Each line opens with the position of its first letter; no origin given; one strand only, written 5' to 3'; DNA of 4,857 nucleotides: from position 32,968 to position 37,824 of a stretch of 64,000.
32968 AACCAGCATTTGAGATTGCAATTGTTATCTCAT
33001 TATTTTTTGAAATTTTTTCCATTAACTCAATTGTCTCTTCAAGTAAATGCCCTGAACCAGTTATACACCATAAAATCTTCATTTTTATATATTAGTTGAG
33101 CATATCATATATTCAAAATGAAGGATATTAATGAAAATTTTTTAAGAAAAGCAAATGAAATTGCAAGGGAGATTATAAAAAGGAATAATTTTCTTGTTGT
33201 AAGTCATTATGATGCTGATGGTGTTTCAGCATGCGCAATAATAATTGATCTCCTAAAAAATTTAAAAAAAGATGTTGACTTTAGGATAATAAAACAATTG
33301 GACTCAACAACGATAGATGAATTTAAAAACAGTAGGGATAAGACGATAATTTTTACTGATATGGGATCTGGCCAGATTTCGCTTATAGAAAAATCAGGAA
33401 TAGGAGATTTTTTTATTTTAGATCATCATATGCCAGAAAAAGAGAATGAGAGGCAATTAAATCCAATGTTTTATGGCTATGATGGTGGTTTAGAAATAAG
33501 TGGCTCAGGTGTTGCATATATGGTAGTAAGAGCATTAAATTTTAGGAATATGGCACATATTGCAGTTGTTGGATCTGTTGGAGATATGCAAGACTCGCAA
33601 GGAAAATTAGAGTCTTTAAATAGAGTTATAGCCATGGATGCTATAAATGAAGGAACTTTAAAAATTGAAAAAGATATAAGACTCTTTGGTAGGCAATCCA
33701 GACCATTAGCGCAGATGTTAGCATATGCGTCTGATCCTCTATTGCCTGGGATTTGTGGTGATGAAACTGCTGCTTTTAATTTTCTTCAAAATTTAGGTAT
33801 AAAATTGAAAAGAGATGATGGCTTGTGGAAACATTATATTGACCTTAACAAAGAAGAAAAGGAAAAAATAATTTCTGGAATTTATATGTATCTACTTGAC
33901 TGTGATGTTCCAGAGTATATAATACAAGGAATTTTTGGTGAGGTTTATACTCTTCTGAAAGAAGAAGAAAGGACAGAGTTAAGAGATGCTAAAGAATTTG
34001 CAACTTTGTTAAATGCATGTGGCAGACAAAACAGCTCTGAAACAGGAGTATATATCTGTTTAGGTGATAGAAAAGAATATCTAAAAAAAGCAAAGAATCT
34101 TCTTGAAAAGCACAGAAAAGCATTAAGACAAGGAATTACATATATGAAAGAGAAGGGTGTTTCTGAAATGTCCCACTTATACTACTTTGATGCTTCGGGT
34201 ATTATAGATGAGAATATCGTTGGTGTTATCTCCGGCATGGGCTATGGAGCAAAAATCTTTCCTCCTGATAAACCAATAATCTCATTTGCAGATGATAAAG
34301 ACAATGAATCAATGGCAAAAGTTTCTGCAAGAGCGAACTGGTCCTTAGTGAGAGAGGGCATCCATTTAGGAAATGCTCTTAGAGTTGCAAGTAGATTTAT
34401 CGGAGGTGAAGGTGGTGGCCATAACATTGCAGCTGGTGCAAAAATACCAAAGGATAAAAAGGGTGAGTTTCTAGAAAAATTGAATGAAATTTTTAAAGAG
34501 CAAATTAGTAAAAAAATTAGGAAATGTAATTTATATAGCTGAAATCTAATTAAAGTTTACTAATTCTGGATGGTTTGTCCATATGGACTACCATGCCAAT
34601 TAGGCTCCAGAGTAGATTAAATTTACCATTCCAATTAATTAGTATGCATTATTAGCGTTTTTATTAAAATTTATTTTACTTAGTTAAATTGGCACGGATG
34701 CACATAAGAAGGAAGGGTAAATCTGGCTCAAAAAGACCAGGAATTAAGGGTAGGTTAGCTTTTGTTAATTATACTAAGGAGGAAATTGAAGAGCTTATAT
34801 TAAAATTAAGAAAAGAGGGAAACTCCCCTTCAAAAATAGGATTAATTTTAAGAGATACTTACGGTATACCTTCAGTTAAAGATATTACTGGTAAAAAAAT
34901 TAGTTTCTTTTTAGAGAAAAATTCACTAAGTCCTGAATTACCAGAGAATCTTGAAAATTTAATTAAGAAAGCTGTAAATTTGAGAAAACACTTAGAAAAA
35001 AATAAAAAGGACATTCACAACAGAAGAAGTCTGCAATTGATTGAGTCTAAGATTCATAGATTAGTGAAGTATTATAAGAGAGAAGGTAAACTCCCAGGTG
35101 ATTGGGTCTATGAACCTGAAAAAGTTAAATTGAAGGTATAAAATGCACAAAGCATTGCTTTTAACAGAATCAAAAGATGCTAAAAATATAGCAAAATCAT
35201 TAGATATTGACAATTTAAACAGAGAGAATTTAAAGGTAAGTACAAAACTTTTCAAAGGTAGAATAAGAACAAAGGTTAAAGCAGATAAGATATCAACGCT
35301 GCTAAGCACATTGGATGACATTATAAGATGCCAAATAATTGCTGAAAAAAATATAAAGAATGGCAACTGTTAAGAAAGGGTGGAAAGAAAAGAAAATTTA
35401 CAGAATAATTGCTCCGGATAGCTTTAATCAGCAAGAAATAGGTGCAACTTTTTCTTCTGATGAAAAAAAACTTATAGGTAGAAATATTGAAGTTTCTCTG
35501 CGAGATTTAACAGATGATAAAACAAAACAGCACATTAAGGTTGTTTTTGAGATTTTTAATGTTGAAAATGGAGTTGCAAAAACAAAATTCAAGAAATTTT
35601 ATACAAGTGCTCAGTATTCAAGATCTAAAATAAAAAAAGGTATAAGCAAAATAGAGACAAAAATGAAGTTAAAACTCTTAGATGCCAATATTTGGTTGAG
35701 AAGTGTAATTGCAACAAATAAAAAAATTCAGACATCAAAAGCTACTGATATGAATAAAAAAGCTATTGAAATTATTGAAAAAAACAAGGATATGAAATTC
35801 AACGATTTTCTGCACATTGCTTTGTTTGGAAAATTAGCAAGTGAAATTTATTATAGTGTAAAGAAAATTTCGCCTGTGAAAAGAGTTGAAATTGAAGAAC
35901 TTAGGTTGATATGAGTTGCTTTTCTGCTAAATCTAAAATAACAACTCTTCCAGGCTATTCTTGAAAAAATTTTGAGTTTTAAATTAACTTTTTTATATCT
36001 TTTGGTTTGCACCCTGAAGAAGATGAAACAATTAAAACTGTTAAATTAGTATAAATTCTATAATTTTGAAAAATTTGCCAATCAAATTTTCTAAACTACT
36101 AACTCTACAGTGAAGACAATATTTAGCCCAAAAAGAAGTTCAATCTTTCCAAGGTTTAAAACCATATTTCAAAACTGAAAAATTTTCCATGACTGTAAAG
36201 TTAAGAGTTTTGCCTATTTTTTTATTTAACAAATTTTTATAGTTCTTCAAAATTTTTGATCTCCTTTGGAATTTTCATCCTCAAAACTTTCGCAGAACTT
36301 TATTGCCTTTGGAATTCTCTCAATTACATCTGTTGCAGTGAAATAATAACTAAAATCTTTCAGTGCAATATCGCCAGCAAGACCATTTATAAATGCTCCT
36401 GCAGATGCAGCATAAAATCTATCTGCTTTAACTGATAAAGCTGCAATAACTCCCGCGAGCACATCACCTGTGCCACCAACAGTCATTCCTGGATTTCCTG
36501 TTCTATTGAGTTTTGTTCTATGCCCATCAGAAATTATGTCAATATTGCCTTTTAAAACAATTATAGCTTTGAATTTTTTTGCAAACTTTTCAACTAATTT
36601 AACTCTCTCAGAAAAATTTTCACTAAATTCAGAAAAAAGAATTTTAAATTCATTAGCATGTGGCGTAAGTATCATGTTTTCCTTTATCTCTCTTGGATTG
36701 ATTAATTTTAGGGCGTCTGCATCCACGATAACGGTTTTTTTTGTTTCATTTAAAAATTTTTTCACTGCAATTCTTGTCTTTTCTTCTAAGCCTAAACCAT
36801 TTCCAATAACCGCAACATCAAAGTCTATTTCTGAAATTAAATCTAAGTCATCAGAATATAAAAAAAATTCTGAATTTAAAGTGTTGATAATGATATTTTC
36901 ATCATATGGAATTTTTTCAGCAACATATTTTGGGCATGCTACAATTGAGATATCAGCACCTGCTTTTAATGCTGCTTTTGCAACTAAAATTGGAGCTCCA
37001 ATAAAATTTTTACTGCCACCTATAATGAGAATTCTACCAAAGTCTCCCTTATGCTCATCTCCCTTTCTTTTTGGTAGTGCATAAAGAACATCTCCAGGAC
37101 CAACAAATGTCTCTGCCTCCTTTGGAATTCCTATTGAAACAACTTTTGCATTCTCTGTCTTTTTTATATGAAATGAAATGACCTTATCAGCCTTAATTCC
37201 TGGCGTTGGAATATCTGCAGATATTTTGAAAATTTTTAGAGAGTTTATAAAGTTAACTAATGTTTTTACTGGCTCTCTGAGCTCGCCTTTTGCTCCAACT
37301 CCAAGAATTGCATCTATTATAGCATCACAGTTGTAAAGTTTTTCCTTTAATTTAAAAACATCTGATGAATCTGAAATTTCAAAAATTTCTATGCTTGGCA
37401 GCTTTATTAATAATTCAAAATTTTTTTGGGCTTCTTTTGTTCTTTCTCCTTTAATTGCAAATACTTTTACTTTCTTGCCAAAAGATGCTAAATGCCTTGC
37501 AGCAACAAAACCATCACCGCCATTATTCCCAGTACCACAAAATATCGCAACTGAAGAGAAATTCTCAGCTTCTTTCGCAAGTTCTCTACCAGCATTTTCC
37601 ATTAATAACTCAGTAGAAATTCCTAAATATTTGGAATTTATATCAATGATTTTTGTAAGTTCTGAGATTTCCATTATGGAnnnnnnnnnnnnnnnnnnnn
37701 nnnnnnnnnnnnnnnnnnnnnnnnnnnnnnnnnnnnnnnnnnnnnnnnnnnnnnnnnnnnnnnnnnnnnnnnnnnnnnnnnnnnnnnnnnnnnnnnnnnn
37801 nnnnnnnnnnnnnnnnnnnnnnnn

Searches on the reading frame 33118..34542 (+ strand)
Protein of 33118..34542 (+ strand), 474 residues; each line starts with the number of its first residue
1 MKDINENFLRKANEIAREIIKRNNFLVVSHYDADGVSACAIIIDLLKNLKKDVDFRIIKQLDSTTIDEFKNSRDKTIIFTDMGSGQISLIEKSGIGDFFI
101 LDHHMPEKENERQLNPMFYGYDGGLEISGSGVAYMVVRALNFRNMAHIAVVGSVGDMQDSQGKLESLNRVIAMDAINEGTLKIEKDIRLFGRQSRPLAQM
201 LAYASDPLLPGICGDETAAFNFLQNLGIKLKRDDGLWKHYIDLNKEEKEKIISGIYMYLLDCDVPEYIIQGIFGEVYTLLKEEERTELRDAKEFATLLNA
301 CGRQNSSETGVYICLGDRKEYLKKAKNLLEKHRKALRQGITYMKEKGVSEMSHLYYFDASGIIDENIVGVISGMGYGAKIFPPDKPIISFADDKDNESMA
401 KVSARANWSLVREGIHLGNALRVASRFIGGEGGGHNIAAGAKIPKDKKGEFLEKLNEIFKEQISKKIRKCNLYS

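Call 38: search_protein_families(library=pfam, proteins=[window:33118-34542:+], max_evalue=0.00001)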
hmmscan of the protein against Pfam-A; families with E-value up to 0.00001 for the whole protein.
window:33118-34542:+ (474 aa): 3 families
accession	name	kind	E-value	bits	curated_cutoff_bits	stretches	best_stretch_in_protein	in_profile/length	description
PF21763.2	DHH_CID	-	2.3e-26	92.5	27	1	189-270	1-81/84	DHH-CID domain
PF02272.25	DHHA1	-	2.8e-15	57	25.9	1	384-461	30-102/102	DHHA1 domain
PF01368.27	DHH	-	1.3e-11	45.3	28.1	1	25-138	2-103/125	DHH family, N-terminal domain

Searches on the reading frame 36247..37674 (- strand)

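Call 38: search_protein_families(library=pfam, proteins=[window:36247-37674:-], max_evalue=0.00001)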
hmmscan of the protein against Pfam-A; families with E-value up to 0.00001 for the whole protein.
window:36247-37674:- (475 aa): 3 families
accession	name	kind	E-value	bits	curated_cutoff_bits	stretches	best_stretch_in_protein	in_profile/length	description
PF01256.23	Carb_kinase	-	1.1e-51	176.1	27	1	216-456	2-242/242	NAD(P)H-hydrate dehydratase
PF03853.21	YjeF_N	-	4.2e-31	108.6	24.9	1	23-185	3-167/169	YjeF-related protein N-terminus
PF02110.20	HK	-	8.6e-09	35.6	27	1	356-434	139-219/247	Hydroxyethylthiazole kinase family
